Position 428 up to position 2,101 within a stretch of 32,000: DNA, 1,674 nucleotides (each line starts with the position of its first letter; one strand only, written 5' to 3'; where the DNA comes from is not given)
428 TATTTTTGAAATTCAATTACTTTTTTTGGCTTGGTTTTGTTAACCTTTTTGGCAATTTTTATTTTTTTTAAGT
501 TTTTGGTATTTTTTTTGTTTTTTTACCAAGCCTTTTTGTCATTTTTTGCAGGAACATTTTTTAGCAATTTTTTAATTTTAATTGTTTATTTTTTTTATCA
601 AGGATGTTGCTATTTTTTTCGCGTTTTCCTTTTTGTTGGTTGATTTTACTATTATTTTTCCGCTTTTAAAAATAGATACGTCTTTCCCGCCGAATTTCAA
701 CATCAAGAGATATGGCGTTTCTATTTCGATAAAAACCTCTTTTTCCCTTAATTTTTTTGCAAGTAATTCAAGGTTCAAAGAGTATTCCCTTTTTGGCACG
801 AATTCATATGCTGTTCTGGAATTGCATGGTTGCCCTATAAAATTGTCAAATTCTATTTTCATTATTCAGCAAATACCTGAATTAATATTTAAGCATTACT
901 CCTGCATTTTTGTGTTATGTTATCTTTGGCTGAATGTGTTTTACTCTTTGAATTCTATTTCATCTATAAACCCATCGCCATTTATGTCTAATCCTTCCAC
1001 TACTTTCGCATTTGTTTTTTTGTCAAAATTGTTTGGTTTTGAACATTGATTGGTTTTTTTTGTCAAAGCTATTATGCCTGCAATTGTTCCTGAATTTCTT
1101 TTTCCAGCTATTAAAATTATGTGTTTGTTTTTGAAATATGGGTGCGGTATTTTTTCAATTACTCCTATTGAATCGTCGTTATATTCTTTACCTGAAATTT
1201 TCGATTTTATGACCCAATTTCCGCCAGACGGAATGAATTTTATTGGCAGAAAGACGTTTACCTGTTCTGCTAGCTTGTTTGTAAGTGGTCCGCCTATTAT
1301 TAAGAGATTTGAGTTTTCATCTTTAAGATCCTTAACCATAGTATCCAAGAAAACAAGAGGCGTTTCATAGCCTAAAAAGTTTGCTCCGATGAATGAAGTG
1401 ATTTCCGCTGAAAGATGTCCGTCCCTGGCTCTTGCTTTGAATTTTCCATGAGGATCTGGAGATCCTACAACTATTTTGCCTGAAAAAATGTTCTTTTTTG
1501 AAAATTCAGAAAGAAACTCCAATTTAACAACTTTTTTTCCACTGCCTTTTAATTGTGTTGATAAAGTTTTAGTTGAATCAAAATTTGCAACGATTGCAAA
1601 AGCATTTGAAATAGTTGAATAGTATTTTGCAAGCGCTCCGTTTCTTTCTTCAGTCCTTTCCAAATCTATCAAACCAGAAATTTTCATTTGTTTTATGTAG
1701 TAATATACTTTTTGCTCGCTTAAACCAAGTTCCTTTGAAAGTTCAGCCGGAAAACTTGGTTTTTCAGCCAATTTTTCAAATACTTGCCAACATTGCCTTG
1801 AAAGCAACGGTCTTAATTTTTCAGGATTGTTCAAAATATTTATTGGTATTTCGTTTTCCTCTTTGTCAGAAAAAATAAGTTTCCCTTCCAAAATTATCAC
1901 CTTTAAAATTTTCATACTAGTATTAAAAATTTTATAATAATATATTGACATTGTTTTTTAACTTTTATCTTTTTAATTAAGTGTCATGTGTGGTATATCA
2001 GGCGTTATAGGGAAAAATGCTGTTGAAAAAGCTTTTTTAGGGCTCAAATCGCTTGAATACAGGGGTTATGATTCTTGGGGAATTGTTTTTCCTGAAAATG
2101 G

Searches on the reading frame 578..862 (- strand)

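Call 13: search_protein_families(library=pfam, proteins=[window:578-862:-], max_evalue=0.01)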
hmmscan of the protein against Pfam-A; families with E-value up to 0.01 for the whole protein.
window:578-862:- (94 aa): 1 family
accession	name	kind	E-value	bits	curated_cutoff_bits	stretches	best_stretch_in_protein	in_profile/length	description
PF00352.27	TBP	-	0.00019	21.6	22.9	1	27-93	15-83/85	Transcription factor TFIID (or TATA-binding protein, TBP)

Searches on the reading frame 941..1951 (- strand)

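Call 13: search_protein_families(library=pfam, proteins=[window:941-1951:-], max_evalue=0.01)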
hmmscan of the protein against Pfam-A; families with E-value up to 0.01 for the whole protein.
window:941-1951:- (336 aa): 6 families
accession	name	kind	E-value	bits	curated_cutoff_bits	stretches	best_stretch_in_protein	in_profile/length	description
PF05124.17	S_layer_C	-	3.9e-07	30.3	23.9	1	193-297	90-174/177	S-layer like family, outer domain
PF13412.12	HTH_24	-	0.0021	18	21.9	1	69-95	21-47/48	Winged helix-turn-helix DNA-binding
PF01978.25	TrmB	-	0.0025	18.1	25.6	1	61-111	17-62/68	Sugar-specific transcriptional regulator TrmB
PF12802.13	MarR_2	-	0.0026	18.3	27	1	50-101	3-56/61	MarR family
PF01022.26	HTH_5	-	0.0032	17.8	22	1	60-95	10-45/47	Bacterial regulatory protein, arsR family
PF12840.13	HTH_20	-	0.0076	16.6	27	0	60-97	12-50/51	Helix-turn-helix domain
